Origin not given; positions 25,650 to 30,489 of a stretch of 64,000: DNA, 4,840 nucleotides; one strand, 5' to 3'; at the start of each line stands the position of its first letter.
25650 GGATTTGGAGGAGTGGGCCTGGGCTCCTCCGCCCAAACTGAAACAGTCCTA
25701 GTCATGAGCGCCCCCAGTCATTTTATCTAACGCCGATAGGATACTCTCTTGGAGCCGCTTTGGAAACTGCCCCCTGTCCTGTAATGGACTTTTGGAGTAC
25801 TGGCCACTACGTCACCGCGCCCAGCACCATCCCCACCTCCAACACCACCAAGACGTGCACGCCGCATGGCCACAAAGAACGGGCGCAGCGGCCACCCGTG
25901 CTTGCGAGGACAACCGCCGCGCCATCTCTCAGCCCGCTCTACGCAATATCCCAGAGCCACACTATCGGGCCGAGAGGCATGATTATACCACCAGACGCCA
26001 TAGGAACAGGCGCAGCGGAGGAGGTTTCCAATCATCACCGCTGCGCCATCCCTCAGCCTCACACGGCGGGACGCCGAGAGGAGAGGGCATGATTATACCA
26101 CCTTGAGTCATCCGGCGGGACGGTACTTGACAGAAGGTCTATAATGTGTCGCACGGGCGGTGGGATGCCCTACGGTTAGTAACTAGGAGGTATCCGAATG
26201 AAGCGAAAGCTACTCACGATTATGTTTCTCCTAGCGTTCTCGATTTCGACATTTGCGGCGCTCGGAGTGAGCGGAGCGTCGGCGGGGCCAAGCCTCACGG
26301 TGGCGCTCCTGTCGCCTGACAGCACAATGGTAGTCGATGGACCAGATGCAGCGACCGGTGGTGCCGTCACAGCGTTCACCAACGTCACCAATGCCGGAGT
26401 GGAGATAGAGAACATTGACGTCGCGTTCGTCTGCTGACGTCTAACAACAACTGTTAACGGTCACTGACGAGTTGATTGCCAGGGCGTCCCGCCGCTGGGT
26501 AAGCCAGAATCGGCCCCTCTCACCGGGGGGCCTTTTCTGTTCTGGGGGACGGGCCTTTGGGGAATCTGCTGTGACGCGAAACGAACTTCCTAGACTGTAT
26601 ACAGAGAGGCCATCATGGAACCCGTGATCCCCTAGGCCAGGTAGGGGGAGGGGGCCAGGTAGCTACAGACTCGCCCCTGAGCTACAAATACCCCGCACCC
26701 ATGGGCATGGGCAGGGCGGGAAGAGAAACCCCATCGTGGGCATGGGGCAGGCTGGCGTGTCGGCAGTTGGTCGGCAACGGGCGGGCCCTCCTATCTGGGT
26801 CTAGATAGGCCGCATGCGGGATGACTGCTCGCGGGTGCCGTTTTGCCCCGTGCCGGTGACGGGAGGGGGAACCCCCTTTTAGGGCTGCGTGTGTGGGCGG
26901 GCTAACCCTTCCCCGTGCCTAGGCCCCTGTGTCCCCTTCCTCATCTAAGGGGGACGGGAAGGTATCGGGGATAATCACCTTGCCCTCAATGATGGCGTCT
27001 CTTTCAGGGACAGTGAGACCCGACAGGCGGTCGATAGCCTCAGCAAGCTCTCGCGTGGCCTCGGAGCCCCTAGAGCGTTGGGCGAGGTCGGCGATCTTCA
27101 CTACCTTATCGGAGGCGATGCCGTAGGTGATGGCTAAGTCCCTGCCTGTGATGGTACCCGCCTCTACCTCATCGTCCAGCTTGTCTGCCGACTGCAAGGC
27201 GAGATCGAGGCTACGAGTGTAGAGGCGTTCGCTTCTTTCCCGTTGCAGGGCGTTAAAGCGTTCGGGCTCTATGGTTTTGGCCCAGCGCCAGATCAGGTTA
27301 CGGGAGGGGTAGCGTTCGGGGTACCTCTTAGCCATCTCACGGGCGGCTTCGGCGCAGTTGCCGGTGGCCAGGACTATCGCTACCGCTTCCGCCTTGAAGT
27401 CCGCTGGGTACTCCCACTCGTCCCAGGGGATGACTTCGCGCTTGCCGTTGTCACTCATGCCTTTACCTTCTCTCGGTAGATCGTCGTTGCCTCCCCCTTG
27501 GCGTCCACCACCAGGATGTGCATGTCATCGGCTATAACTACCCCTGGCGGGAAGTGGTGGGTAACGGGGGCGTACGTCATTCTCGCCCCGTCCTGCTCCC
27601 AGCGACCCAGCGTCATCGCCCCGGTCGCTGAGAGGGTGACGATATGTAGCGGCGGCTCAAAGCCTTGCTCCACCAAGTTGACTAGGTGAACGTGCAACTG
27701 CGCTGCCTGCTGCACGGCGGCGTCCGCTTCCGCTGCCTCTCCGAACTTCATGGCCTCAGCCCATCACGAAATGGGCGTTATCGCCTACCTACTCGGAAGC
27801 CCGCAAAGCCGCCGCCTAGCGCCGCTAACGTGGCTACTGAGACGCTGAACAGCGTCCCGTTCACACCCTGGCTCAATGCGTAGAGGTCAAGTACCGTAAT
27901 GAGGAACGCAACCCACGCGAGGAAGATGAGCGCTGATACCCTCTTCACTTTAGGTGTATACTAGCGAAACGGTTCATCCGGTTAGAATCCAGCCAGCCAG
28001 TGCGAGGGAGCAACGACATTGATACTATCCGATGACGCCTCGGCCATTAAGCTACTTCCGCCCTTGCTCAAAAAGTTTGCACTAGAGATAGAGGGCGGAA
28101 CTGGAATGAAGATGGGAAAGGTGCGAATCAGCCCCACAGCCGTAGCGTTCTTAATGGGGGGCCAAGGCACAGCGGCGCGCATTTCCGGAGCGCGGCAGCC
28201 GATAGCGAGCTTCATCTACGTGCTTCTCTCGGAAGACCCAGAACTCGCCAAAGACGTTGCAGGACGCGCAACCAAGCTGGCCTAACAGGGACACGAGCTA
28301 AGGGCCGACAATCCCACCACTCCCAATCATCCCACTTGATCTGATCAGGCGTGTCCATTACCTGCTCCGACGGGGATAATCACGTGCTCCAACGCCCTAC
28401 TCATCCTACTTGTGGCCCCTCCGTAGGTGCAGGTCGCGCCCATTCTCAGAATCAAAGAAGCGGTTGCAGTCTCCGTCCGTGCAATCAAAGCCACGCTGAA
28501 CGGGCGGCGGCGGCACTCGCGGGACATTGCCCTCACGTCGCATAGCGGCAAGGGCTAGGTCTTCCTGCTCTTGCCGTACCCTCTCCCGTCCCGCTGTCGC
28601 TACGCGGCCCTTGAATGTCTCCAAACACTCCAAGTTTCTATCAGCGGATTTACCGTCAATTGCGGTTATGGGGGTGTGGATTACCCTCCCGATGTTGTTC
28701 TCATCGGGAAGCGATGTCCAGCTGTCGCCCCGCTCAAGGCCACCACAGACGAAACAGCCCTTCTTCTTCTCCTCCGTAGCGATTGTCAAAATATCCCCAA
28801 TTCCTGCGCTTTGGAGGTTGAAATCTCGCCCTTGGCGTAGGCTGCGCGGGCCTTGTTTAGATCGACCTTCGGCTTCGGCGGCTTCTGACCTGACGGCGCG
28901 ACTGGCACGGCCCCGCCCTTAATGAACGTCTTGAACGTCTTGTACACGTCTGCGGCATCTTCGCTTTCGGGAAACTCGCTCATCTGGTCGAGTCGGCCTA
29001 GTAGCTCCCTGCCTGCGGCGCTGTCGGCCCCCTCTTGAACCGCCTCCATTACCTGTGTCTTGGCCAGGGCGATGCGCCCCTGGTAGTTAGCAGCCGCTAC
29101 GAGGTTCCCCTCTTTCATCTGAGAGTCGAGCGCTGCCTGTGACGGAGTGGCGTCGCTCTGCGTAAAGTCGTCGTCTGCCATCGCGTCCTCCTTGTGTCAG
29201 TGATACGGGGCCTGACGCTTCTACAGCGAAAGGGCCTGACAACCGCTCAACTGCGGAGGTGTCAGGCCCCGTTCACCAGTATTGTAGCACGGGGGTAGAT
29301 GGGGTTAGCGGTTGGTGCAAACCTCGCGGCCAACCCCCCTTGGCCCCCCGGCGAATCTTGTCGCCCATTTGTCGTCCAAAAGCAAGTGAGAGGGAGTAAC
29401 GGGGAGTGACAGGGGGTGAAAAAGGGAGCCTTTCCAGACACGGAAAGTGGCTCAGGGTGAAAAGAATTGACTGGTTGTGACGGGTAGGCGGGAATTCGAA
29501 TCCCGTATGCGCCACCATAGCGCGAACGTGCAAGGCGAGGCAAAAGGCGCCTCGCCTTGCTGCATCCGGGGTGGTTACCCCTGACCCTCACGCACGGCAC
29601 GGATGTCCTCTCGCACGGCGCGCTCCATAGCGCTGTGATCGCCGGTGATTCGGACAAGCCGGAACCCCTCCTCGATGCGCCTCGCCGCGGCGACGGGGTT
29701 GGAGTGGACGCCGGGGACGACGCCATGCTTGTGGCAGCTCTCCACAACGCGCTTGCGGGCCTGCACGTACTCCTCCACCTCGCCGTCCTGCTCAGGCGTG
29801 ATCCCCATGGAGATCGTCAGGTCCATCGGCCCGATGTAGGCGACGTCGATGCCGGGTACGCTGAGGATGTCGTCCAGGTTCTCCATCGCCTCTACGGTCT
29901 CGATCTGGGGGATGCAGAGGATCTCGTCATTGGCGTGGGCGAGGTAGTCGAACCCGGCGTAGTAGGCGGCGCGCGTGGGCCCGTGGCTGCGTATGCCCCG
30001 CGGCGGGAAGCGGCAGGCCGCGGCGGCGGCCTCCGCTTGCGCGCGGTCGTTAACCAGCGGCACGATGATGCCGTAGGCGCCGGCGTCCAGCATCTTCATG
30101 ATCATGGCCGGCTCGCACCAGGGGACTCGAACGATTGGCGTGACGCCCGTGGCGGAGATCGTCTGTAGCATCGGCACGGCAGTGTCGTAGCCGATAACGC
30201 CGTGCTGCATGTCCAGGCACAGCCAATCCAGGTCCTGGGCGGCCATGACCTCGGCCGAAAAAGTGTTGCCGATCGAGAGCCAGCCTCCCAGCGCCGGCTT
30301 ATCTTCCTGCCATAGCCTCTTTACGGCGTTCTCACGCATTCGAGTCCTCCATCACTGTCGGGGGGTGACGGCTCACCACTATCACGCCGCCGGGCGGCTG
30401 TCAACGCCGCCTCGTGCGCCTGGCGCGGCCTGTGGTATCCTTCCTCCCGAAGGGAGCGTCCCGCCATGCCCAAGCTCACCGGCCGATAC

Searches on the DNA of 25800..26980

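Call 29: search_rna_families(source=window, start=25800, end=26980, threshold=evalue, max_evalue=10)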
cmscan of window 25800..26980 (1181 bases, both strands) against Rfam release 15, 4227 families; matches with E-value up to 10: 3.
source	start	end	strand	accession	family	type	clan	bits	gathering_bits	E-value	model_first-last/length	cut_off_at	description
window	26401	26591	-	RF02156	NPPA-AS1_1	Gene; lncRNA;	-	17.9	45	1.3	1-176/176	no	NPPA antisense RNA 1 conserved region 1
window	25862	25939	-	RF02008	mir-621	Gene; miRNA;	-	16.4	71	5.3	1-83/83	no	mir-621 microRNA precursor family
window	26340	26466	-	RF02342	ar7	Gene; sRNA;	-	13.7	60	5.7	1-145/145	no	Alphaproteobacterial sRNA ar7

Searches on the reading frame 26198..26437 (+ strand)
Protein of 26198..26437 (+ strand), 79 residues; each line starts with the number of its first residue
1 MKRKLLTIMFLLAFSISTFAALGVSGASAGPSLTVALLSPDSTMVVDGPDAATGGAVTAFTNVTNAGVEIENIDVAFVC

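Call 11: search_protein_families(library=phrogs, proteins=[window:26198-26437:+], max_evalue=0.01)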
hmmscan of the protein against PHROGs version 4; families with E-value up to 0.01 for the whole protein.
window:26198-26437:+ (79 aa): 0 families

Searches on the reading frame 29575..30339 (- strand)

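Call 11: search_protein_families(library=phrogs, proteins=[window:29575-30339:-], max_evalue=0.01)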
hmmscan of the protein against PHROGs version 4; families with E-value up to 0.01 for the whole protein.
window:29575-30339:- (254 aa): 0 families

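Call 35: search_protein_families(library=pfam, proteins=[window:29575-30339:-], max_evalue=0.001)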
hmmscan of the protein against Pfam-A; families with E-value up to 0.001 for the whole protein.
window:29575-30339:- (254 aa): 1 family
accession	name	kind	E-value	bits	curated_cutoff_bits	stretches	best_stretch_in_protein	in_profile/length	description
PF03328.21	HpcH_HpaI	-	1.8e-33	116.1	25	1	20-232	5-212/221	HpcH/HpaI aldolase/citrate lyase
